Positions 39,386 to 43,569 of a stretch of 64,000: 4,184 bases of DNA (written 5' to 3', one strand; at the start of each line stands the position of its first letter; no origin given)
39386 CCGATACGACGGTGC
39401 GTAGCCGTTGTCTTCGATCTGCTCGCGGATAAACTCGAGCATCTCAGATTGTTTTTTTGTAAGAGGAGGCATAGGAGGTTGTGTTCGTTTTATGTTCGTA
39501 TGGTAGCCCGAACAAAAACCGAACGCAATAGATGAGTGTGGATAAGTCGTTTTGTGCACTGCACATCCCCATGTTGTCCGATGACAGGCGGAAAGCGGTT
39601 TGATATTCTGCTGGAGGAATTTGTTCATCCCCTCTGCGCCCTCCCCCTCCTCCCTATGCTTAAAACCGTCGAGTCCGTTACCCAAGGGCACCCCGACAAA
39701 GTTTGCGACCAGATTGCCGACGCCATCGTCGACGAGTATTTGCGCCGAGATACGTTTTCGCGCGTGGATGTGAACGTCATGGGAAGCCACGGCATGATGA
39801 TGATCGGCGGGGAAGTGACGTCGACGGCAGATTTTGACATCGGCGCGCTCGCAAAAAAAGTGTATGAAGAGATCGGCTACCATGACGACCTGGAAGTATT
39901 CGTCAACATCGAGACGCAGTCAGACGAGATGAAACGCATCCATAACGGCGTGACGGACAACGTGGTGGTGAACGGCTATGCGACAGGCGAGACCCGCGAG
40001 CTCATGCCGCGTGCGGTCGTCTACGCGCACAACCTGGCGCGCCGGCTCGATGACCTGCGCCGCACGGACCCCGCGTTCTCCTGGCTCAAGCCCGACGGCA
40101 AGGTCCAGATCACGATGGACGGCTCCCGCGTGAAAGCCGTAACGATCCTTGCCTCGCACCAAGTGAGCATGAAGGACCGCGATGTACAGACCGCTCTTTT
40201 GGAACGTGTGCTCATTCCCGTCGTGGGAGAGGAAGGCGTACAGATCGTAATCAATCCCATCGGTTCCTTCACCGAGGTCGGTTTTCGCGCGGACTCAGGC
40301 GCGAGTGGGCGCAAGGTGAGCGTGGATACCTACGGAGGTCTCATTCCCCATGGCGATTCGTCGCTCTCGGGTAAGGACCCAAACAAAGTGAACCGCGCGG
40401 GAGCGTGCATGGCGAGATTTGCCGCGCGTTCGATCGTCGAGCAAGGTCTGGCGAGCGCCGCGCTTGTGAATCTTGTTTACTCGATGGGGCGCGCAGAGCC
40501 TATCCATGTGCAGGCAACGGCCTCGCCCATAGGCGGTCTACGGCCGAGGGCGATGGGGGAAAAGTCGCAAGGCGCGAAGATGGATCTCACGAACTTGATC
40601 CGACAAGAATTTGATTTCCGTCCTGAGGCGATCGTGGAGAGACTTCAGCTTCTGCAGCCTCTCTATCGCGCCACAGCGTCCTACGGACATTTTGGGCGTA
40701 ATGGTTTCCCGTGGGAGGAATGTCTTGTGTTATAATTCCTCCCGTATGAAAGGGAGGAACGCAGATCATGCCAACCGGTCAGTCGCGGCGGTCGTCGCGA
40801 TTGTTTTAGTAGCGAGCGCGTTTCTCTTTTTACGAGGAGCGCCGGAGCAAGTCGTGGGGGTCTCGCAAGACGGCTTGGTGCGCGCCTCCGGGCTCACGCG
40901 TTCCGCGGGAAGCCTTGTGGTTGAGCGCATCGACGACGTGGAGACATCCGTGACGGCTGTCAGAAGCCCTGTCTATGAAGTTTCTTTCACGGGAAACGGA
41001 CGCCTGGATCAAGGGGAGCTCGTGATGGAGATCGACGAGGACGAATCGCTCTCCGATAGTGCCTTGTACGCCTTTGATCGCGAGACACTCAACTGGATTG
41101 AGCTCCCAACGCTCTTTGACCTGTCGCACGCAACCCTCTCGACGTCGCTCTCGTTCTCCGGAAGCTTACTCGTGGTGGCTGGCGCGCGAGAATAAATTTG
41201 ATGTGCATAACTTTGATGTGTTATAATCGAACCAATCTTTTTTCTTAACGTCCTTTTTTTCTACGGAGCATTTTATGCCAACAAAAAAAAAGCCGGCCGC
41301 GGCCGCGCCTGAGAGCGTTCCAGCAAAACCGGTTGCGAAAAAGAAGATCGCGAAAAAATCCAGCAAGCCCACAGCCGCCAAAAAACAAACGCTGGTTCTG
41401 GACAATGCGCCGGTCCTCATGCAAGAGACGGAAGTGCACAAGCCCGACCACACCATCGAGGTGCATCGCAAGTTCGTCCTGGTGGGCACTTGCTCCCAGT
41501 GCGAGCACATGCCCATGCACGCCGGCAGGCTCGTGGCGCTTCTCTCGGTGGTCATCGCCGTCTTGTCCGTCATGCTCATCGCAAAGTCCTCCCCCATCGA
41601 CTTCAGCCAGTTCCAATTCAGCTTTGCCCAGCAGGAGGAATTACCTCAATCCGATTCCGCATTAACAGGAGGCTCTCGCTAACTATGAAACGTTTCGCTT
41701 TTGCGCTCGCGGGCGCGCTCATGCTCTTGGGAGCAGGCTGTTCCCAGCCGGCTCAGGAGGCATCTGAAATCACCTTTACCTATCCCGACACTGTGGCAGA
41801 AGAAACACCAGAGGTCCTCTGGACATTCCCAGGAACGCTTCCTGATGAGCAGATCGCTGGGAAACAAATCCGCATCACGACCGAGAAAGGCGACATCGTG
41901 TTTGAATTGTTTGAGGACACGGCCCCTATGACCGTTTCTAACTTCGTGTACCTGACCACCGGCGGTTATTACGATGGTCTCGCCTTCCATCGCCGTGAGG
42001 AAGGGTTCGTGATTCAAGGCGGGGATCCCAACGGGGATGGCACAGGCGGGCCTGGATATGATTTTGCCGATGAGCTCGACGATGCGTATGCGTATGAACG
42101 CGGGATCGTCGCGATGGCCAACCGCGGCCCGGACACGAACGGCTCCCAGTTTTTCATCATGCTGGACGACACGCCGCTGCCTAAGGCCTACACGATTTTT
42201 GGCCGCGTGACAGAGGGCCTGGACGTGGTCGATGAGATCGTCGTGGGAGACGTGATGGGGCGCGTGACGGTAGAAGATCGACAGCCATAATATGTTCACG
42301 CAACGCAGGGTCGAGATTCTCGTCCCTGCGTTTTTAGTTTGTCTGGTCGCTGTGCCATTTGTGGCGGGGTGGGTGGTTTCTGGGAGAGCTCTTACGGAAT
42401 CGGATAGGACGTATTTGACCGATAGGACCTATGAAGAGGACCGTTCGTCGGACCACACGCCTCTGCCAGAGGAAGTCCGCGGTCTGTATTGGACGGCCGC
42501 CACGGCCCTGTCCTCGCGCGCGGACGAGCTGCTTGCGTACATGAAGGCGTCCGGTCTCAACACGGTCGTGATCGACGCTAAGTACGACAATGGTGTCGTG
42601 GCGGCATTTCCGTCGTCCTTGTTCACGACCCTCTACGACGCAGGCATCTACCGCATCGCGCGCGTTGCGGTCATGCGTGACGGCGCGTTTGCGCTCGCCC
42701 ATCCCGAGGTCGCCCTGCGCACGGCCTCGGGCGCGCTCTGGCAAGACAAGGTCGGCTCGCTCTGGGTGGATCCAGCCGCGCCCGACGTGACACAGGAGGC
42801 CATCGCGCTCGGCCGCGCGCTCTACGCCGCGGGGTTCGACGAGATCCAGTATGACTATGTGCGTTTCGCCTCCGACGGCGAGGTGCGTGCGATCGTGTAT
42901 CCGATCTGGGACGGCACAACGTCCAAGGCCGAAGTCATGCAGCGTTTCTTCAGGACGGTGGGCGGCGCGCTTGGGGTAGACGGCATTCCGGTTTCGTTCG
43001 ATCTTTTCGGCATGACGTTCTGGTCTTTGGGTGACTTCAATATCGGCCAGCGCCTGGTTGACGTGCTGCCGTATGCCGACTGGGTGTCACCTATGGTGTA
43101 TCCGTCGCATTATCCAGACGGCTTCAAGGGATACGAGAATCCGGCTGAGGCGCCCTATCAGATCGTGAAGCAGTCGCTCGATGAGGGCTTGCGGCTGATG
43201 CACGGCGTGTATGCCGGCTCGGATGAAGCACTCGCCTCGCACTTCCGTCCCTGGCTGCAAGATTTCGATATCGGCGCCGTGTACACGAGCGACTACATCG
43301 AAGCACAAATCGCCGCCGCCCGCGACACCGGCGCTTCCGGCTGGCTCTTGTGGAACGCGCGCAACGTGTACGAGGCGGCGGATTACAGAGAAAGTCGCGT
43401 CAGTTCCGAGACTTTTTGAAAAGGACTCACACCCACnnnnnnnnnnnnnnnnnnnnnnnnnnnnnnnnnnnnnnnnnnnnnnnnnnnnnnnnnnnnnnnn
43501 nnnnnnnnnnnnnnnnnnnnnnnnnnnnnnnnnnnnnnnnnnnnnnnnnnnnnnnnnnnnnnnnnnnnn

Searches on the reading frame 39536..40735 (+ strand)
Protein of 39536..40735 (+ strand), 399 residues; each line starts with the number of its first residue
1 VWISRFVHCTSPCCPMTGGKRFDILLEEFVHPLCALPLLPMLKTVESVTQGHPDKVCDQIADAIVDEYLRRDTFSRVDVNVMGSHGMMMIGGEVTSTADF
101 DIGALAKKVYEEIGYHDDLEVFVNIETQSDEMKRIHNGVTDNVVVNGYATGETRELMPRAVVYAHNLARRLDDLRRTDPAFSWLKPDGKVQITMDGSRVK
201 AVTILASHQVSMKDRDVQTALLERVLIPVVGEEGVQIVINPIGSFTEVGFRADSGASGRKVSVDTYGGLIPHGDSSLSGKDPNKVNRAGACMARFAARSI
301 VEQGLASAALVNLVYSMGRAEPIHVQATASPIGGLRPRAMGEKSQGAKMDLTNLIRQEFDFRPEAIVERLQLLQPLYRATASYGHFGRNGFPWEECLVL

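Call 81: search_protein_families(library=pfam, proteins=[window:39536-40735:+], max_evalue=0.001)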
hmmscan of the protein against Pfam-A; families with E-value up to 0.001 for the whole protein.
window:39536-40735:+ (399 aa): 3 families
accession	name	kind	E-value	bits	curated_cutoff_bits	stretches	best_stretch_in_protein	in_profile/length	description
PF02773.21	S-AdoMet_synt_C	-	1.1e-39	136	25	1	249-394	3-137/138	S-adenosylmethionine synthetase, C-terminal domain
PF00438.25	S-AdoMet_synt_N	-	8.9e-26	90.8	33.1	1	42-122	3-83/99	S-adenosylmethionine synthetase, N-terminal domain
PF02772.21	S-AdoMet_synt_M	-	1.1e-21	77.6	29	1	137-245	2-120/120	S-adenosylmethionine synthetase, central domain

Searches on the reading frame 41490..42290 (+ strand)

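Call 81: search_protein_families(library=pfam, proteins=[window:41490-42290:+], max_evalue=0.001)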
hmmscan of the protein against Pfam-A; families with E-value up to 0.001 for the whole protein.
window:41490-42290:+ (266 aa): 1 family
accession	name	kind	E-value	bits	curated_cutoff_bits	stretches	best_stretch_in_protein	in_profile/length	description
PF00160.26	Pro_isomerase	-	5.2e-41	141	21.7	1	127-257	2-144/159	Cyclophilin type peptidyl-prolyl cis-trans isomerase/CLD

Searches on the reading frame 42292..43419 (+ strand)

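Call 3: search_protein_families(library=pfam, proteins=[window:42292-43419:+], max_evalue=0.01)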
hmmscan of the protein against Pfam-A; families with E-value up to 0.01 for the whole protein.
window:42292-43419:+ (375 aa): 1 family
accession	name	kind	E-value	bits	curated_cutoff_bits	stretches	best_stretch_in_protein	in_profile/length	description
PF13200.12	DUF4015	-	5.9e-71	239.6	27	2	109-360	65-313/313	Putative glycosyl hydrolase domain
